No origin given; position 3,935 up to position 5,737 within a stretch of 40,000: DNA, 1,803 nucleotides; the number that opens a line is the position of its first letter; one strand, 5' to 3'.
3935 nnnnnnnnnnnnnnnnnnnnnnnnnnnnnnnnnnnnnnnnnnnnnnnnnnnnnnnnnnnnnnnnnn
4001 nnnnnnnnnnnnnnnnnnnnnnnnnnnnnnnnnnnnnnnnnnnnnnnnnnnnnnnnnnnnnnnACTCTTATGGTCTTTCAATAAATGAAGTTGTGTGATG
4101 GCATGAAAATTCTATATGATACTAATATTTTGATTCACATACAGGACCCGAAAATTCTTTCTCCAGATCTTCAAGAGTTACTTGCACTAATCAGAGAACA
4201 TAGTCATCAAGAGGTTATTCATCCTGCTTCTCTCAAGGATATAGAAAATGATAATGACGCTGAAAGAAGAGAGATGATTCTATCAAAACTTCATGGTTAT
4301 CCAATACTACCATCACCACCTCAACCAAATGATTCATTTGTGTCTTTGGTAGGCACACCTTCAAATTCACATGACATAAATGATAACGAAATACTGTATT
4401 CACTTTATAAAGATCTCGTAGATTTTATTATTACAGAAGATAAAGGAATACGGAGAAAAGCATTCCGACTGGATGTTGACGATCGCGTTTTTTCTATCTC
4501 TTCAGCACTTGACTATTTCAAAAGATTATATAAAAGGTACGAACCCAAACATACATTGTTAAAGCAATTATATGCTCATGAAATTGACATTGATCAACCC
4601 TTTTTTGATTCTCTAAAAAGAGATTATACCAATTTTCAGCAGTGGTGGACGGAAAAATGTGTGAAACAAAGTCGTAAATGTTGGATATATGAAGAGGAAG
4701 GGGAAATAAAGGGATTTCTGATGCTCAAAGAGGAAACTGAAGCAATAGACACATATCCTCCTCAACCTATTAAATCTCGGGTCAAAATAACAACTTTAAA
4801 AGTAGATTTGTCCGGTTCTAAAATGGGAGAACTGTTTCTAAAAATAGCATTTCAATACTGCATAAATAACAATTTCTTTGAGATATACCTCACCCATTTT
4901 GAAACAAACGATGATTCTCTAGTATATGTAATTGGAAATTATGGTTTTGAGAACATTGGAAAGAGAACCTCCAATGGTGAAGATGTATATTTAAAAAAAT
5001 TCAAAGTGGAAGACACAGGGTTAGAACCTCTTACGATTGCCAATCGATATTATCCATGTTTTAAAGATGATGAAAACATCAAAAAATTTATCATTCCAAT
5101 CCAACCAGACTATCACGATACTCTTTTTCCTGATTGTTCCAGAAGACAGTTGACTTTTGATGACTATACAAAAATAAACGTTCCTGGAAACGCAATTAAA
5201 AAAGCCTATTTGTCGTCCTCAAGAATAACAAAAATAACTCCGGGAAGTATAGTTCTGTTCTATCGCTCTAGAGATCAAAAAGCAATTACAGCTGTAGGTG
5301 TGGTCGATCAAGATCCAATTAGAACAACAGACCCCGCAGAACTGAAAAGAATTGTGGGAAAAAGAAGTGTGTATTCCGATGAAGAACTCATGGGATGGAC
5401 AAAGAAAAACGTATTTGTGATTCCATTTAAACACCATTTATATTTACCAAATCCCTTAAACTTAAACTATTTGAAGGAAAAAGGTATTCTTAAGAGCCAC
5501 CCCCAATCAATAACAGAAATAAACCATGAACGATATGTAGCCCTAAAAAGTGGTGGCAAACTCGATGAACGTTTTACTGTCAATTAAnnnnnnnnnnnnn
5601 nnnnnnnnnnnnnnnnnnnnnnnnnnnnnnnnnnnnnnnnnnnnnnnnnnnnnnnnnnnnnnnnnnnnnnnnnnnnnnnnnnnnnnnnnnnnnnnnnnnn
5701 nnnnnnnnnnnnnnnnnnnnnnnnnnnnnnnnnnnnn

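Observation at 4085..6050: Type I R-M operon with an embedded PIN-GNAT-PUA-like gene and an ASCH domain fused to HsdS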

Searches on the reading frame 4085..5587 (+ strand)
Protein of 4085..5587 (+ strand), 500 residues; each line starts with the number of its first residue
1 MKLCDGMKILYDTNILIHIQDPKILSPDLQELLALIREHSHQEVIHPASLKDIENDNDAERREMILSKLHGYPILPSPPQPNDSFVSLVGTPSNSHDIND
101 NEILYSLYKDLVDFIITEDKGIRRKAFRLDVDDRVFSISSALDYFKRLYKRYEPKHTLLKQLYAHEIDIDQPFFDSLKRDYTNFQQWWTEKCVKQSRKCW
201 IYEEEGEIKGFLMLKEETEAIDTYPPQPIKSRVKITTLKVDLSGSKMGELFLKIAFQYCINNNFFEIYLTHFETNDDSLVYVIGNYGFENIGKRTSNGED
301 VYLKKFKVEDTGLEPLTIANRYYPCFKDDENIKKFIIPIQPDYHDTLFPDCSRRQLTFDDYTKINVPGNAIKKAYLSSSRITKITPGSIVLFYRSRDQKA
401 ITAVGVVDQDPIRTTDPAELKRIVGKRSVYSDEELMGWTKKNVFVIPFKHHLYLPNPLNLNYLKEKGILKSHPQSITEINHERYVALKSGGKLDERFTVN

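Call 3: search_protein_families(library=pfam, proteins=[window:4085-5587:+], max_evalue=0.1)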
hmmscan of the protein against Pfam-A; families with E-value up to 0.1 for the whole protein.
window:4085-5587:+ (500 aa): 0 families

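Call 4: search_protein_families(library=ncbifam, proteins=[window:4085-5587:+], max_evalue=0.1)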
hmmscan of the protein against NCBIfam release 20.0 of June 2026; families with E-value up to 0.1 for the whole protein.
window:4085-5587:+ (500 aa): 1 family
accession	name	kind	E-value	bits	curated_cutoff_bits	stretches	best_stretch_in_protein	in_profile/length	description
NF040503.1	resist_ArsN1a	equivalog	0.04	13.6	170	1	160-298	13-143/159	arsinothricin resistance N-acetyltransferase ArsN1 family A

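Call 5: search_protein_families(library=padloc, proteins=[window:4085-5587:+], max_evalue=0.01)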
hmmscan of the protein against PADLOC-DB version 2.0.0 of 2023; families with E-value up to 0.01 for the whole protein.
window:4085-5587:+ (500 aa): 6 families
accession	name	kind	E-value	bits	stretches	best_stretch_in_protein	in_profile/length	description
PDLC04422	PDC-M11A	-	3.5e-152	505.8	1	7-499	1-500/501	-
PDLC04421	PDC-M11A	-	3.2e-130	433.1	1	7-484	1-477/486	-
PDLC04417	PDC-M11A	-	8.2e-101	336.4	1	7-500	1-501/501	-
PDLC04420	PDC-M11A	-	3.1e-97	323.8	1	117-488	2-372/376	-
PDLC04419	PDC-M11A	-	4.5e-66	221.6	1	154-500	7-357/357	-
PDLC04418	PDC-M11A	-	6.9e-27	92.4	1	164-497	97-441/444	-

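Call 9: find_homologous_proteins(query=window:4085-5587:+)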
Query window:4085-5587:+ (500 aa): 1155 proteins with E <= 0.001 among 8000 candidates; the best 120 are listed.
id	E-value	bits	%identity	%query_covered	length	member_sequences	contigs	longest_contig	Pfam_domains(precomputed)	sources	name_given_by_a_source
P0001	0.0e+0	1069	93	100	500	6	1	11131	-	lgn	-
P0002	1.1e-255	867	74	99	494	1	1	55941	-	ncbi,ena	-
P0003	7.7e-255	864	75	99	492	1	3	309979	-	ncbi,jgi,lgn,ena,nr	ncbi:MAG: hypothetical protein AWU59_162 [Methanolobus sp. T82-4]|nr:MAG: hypothetical protein AWU59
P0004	1.8e-250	850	74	100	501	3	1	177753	-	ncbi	-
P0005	6.2e-248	842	75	99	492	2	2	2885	-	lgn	-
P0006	7.0e-228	775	68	99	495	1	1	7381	-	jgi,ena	-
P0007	1.4e-221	755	67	99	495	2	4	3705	-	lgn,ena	-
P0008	6.8e-221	752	68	99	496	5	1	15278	-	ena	-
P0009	6.8e-220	749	67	100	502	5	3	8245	-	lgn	-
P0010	1.9e-219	748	66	100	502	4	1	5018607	-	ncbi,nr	ncbi:PIN domain-containing protein [Methanosarcina horonobensis]|nr:PIN domain-containing protein [M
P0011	3.6e-219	747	68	99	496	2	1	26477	-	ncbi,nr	ncbi:MAG TPA: hypothetical protein HA306_10840 [Methanosarcina sp.]|nr:hypothetical protein [Methano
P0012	8.1e-219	746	66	100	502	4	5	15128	-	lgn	-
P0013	3.8e-218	743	66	99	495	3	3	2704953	-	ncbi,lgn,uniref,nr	ncbi:hypothetical protein HWN40_09335 [Methanolobus zinderi]|uniref:Uncharacterized protein n=1 Tax=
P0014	1.4e-217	741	66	99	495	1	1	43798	-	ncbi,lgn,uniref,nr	ncbi:PIN domain-containing protein [Methanolobus psychrotolerans]|uniref:PIN domain-containing prote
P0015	1.8e-217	741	67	99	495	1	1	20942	-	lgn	-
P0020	5.8e-214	730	63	99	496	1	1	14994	PF01878.25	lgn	-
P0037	4.6e-186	638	57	99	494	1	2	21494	PF01878.25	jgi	-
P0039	8.0e-185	633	56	99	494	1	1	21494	PF01878.25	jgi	-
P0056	7.2e-180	617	57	99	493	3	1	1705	PF01878.25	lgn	-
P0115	5.6e-141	489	48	98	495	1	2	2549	PF00583.32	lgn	-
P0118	1.2e-138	481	75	58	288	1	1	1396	PF01878.25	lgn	-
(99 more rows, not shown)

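Call 11: find_encoding_contigs(protein=P0001, flank=8000, max_places=3)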
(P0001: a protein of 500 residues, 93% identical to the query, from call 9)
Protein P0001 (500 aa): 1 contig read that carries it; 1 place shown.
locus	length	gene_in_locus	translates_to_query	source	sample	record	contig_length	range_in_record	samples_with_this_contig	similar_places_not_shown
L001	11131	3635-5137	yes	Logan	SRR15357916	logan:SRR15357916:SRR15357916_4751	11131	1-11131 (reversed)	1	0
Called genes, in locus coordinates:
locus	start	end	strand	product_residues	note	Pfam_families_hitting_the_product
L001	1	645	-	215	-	?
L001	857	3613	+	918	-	PF04313:HSDR_N (weak), PF00270:DEAD, PF04851:ResIII, PF18766:SWI2_SNF2, PF08463:EcoEI_R_C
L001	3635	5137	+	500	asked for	-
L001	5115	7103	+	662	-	PF01420:Methylase_S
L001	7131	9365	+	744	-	PF03235:GmrSD_N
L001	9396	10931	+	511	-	PF12161:HsdM_N, PF02384:N6_Mtase, PF07669:Eco57I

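Call 12: find_encoding_contigs(protein=P0003, flank=8000, max_places=2)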
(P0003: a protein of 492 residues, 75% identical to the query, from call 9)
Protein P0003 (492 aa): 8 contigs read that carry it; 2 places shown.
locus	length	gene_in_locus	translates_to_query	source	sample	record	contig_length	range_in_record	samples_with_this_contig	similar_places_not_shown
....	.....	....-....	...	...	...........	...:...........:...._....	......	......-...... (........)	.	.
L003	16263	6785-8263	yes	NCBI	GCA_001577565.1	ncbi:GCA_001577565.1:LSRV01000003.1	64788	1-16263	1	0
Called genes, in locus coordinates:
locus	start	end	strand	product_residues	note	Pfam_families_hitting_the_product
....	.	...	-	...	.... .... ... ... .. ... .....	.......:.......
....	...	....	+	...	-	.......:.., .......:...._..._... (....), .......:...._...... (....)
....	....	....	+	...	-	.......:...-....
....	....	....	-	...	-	-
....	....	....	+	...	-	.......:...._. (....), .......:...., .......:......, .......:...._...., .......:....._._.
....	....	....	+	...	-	-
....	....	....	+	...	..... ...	-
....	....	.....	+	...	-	-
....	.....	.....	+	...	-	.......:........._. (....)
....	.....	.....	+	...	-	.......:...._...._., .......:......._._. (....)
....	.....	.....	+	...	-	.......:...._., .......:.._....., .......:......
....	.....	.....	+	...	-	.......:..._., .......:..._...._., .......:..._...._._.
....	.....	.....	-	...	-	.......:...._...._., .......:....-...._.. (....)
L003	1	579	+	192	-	PF02110:HK, PF08543:Phos_pyr_kin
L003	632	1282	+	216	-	PF02581:TMP-TENI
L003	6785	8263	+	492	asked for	-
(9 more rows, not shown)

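Call 16: find_related_loci(query=A1, collection=genome_contigs, flank=10000)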
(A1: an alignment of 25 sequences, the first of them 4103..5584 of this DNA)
Query A1 (494 aa) in genome_contigs; peptide patterns used: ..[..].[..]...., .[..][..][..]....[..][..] (x = any residue, [..] = any of these).
600 stretches matched a pattern (row limit reached: there are more); 106 encode a relative of the query (tblastn E <= 1e-3); the best 80 are kept; 80 distinct loci.
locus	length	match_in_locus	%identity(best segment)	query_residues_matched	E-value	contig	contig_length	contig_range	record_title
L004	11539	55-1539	69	1-494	0e+0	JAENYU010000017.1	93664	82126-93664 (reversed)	MAG: Methanobacteriota archaeon isolate BL5_bin.6 BL5_bin6_NODE_107_length_93664_cov_272.786794, whole genome shotgun se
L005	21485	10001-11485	68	1-494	0e+0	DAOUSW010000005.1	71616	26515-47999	MAG TPA_asm: Methanosarcinaceae archaeon isolate CSMAG_556 CSMAG_556_k127_647122_length_71616_cov_67.0000, whole genome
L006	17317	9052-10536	68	1-494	0e+0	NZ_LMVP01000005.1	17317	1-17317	Methanosarcina spelaei strain MC-15 contig_102, whole genome shotgun sequence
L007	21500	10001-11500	56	1-494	0e+0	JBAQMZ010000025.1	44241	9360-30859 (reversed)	MAG: Candidatus Methanoperedens sp. isolate MFD12050_ilm_asm_bin25 k127_3030, whole genome shotgun sequence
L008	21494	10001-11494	55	1-494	0e+0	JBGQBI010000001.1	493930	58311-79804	MAG: Candidatus Methanoperedens sp. isolate OBJ2_061818_130_10 k141_1237182_length_493930_cov_1357.6705, whole genome sh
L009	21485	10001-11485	45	1-494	1e-134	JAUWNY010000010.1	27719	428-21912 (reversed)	MAG: Methanophagales archaeon isolate CSMAG_2436 CSMAG_2436_k141_910982_length_27719_cov_67.0000, whole genome shotgun s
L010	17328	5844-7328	44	1-494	3e-131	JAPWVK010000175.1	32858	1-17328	MAG: Methanophagales archaeon isolate SB_Co_68 SB_Co_68_000000000175, whole genome shotgun sequence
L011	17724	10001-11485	43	1-494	3e-130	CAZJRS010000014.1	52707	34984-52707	MAG TPA_asm: uncultured Methanocella sp. isolate SRP302447_co3_415 genome assembly, contig: NODE_1687_length_52707_cov_9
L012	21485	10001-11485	47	1-494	6e-142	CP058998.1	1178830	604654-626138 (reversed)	MAG: Candidatus Fermentimicrarchaeum limneticum isolate Sv326 chromosome, complete genome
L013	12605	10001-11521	43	1-494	3e-124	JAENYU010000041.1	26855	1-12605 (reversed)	MAG: Methanobacteriota archaeon isolate BL5_bin.6 BL5_bin6_NODE_419_length_26855_cov_281.109813, whole genome shotgun se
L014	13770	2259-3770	44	1-494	3e-123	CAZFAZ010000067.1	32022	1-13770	MAG TPA_asm: uncultured Thermoplasmatales archaeon isolate SRP067234_co1_271 genome assembly, contig: k99_567210, whole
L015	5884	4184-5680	44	1-494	3e-123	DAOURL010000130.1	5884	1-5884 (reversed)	MAG TPA_asm: Methanosarcinales archaeon isolate CSMAG_151 CSMAG_151_k141_131305_length_5884_cov_711.0000, whole genome s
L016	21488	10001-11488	45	1-494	1e-122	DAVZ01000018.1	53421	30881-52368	MAG TPA_asm: Methanobacterium sp. UBA176 UBA176_contig_1073, whole genome shotgun sequence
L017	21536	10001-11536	42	1-494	3e-122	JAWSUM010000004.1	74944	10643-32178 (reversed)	MAG: Methanolobus sp. isolate B4G8CH4-11 NODE_78_length_74944_cov_5.849110, whole genome shotgun sequence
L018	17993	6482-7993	42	1-494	7e-121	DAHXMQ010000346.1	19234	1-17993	MAG TPA_asm: Candidatus Methanoperedenaceae archaeon isolate clean1623 k141_1262974, whole genome shotgun sequence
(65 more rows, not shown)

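Call 19: predict_structure(alignment_id=A1)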
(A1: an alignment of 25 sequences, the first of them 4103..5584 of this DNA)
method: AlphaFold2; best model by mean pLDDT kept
length: 494 residues; sequences in the alignment: 25
mean_pLDDT: 81.5   pTM: 0.67
mean pLDDT of the five models: 81.5, 77.4, 73.1, 69.4, 68.6
residues with pLDDT >= 90: 134; 70-90: 291; 50-70: 43; < 50: 26
segments of 3 or more residues with pLDDT < 50: 343-364, 492-494
pLDDT, mean of each block of 10 residues (from residue 1): 88 73 89 88 88 87 84 87 87 91 92 91 91 91 80 88 91 88 89 89 91 89 90 70 82 80 84 78 89 89 74 69 85 70 41 32 62 87 79 75 89 82 79 88 72 85 82 90 71 41
secondary structure, 60 per line:
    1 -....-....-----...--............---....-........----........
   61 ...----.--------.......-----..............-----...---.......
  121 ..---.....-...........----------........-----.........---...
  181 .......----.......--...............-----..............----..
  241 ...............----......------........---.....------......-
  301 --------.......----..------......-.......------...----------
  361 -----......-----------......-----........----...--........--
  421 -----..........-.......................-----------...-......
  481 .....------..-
elements in order: E2-5 H7-10 H21-32 E36-39 H41-48 H53-63 H77-83 H89-102 E108-110 H114-122 H132-142 E153-157 H166-174 H178-187 E192-198 E201-215 E221-234 H239-255 E260-265 H272-279 E283-287 E294-299 H309-315 E328-333 H335-341 E366-371 E383-388 E394-401 E406-408 H411-418 H426-435 E437-453 H454-459 E471-473 H475-485

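Call 23: fold_search(model_id=the predicted structure, library=pdb)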
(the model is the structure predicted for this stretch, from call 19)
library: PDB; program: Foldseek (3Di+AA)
matches with E <= 10: 1292; with E <= 0.001: 204
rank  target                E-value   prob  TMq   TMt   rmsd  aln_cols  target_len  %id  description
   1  5guq_C                7.1e-07  1.00  0.25  0.74   2.7       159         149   17  Crystal structure of ASCH from Zymomonas mobilis (released 2017-08-30)
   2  5guq_A                8.0e-07  1.00  0.25  0.77   3.1       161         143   17  Crystal structure of ASCH from Zymomonas mobilis (released 2017-08-30)
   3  5y6b_A                1.3e-06  1.00  0.25  0.76   3.2       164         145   17  Crystal structure of ZmASCH Y47F mutant protein from Zymomonas mobilis (released 2018-07-18)
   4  5y6c_A                1.4e-06  1.00  0.25  0.78   3.3       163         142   16  Crystal structure of ZmASCH S128A mutant protein from Zymomonas mobilis (released 2018-07-18)
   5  5gus_A                1.7e-06  1.00  0.25  0.78   3.6       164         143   18  Crystal structure of ASCH domain from Zymomonas mobilis (released 2017-08-30)
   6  5y6b_D                1.9e-06  1.00  0.24  0.78   3.0       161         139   17  Crystal structure of ZmASCH Y47F mutant protein from Zymomonas mobilis (released 2018-07-18)
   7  5gus_B                2.1e-06  1.00  0.25  0.77   3.1       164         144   16  Crystal structure of ASCH domain from Zymomonas mobilis (released 2017-08-30)
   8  5y6b_B                4.8e-06  1.00  0.25  0.78   3.0       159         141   16  Crystal structure of ZmASCH Y47F mutant protein from Zymomonas mobilis (released 2018-07-18)
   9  2gbs_MODEL_1_A        6.3e-06  1.00  0.22  0.67   4.7       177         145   13  NMR structure of Rpa0253 from Rhodopseudomonas palustris. Northeast structural genomics consortium target RpR3 (released 2006-04-11)
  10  7l1k_A                7.1e-06  1.00  0.19  0.53   6.8       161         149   14  Cryo-EM structure of S. Pombe NatC complex with a Bisubstrate inhibitor and inositol hexaphosphate (released 2021-05-12)
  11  2r8v                  9.5e-06  1.00  0.23  0.26  18.5       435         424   10  Native structure of N-acetylglutamate synthase from Neisseria gonorrhoeae (released 2008-01-15)
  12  5gi6                  1.3e-05  1.00  0.21  0.46   6.6       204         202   13  Crystal Structure of Drosophila melanogaster Dopamine N-Acetyltransferase Bound to CoA and Phenylethylamine (released 2017-07-05)
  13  1tiq_A                1.3e-05  1.00  0.23  0.55   5.7       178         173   15  Crystal Structure of an Acetyltransferase (PaiA) in complex with CoA and DTT from Bacillus subtilis, Northeast Structu (released 2004-07-13)
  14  7kpu_A                1.5e-05  1.00  0.24  0.53   7.2       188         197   15  Crystal structure of human NatD (NAA40) bound to a bisubstrate analogue with a C-3 linker (released 2021-06-16)
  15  7f37_B                1.6e-05  1.00  0.18  0.44   6.7       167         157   10  Crystal structure of AtaT2-AtaR2 complex (released 2021-12-22)
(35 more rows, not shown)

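Call 38: search_protein_families(library=pfam, alignment_id=A4, max_evalue=0.00001)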
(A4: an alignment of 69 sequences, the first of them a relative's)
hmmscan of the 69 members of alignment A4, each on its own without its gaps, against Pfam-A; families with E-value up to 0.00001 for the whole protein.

A. member 1, L007:8416-9801:+ (461 aa): 6 families
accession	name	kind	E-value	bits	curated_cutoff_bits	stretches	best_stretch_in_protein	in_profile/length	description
PF07992.20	Pyr_redox_2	-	2.1e-15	57.4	26.1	0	7-47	1-37/291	Pyridine nucleotide-disulphide oxidoreductase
PF21688.3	FAD-depend_C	-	2.1e-13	51.3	27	1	230-410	3-195/197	FAD-dependent protein, C-terminal domain-like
PF00890.30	FAD_binding_2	-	4.9e-13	49.5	20.4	0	92-218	76-214/414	FAD binding domain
PF01134.28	GIDA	-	2.5e-10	40.4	22.1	0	381-457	317-383/391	Glucose inhibited division protein A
PF03486.20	HI0933_like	-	8.5e-09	35.7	50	0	8-41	2-36/244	HI0933-like protein Rossmann domain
PF01266.30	DAO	-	1.9e-07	31.4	27.9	0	8-40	1-34/353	FAD dependent oxidoreductase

B. families by the number of members that match (of 69 scanned): 65 families (the first 25 are shown)
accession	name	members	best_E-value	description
PF02384.22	N6_Mtase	5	1.4e-112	N-6 DNA Methylase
PF07669.17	Eco57I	3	6e-40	Eco57I restriction-modification methylase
PF04851.21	ResIII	3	7e-36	Type III restriction enzyme, res subunit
PF03235.19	GmrSD_N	3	1.6e-30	GmrSD restriction endonuclease, N-terminal domain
PF20473.4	MmeI_Mtase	3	2.8e-10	MmeI, DNA-methyltransferase domain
PF17761.7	DUF1016_N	2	2e-47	DUF1016 N-terminal domain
PF04465.17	DUF499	2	6.7e-35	Protein of unknown function (DUF499)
PF18766.7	SWI2_SNF2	2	2e-27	SWI2/SNF2 ATPase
PF04313.20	HSDR_N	2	2.3e-19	Type I restriction enzyme R protein N terminus (HSDR_N)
PF12950.13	TaqI_C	2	5.1e-17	TaqI-like C-terminal specificity domain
PF13207.12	AAA_17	2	9.2e-17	AAA domain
PF07992.20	Pyr_redox_2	2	1.1e-15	Pyridine nucleotide-disulphide oxidoreductase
PF21688.3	FAD-depend_C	2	2.1e-13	FAD-dependent protein, C-terminal domain-like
PF00890.30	FAD_binding_2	2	4.9e-13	FAD binding domain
PF14279.12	HNH_5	2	6.2e-13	HNH endonuclease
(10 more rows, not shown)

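Call 39: search_protein_families(library=pfam, alignment_id=A5, max_evalue=0.00001)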
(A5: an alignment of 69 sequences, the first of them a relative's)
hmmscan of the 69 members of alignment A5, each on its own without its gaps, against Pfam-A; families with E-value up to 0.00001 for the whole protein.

A. member 1, L007:11998-12870:+ (290 aa): 1 family
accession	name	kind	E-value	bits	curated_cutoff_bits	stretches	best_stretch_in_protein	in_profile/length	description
PF01874.21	CitG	-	1e-82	278.4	27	1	10-282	1-283/284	ATP:dephospho-CoA triphosphoribosyl transferase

B. families by the number of members that match (of 69 scanned): 64 families (the first 25 are shown)
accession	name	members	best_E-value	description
PF02661.23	Fic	4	1.5e-11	Fic/DOC family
PF21247.3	Fic-like_C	3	1.2e-25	Filamentation induced by cAMP protein Fic-like, C-terminal domain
PF13207.12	AAA_17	3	6.7e-19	AAA domain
PF13238.12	AAA_18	3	1.1e-09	AAA domain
PF01874.21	CitG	2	1e-82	ATP:dephospho-CoA triphosphoribosyl transferase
PF01420.25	Methylase_S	2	2.2e-37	Type I restriction modification DNA specificity domain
PF23598.1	LRR_14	2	5.1e-27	Leucine-rich repeat region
PF12799.13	LRR_4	2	1.2e-22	Leucine Rich repeats (2 copies)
PF13855.12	LRR_8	2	1.2e-22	Leucine rich repeat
PF01041.23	DegT_DnrJ_EryC1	1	6.1e-113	DegT/DnrJ/EryC1/StrS aminotransferase family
PF02836.23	Glyco_hydro_2_C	1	1.2e-75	Glycosyl hydrolases family 2, TIM barrel domain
PF12784.13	PDDEXK_2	1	6.6e-70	PD-(D/E)XK nuclease family transposase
PF01625.27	PMSR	1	5e-66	Peptide methionine sulfoxide reductase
PF05833.16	NFACT_N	1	7e-65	NFACT N-terminal and middle domains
PF02481.21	DNA_processg_A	1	1.9e-57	DNA recombination-mediator protein A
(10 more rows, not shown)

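Call 63: search_solved_structures(query=A1, max_evalue=1, show_alignments=0)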
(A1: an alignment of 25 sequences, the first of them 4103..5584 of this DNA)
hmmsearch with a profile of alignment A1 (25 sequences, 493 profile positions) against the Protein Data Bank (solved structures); distinct sequences matched with E-value up to 1: 3.
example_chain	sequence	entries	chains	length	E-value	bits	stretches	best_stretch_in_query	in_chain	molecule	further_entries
6yzz_A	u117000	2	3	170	0.0004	22.3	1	223-287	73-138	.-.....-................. 50 | Acyl-CoA N-acyltransferases (NAT) superfamily protein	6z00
6o8d_C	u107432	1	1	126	0.16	13.7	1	274-338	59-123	T-cell-specific surface glycoprotein CD28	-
7cbn_A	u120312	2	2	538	0.38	12.5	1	92-134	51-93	Beta-N-acetylhexosaminidase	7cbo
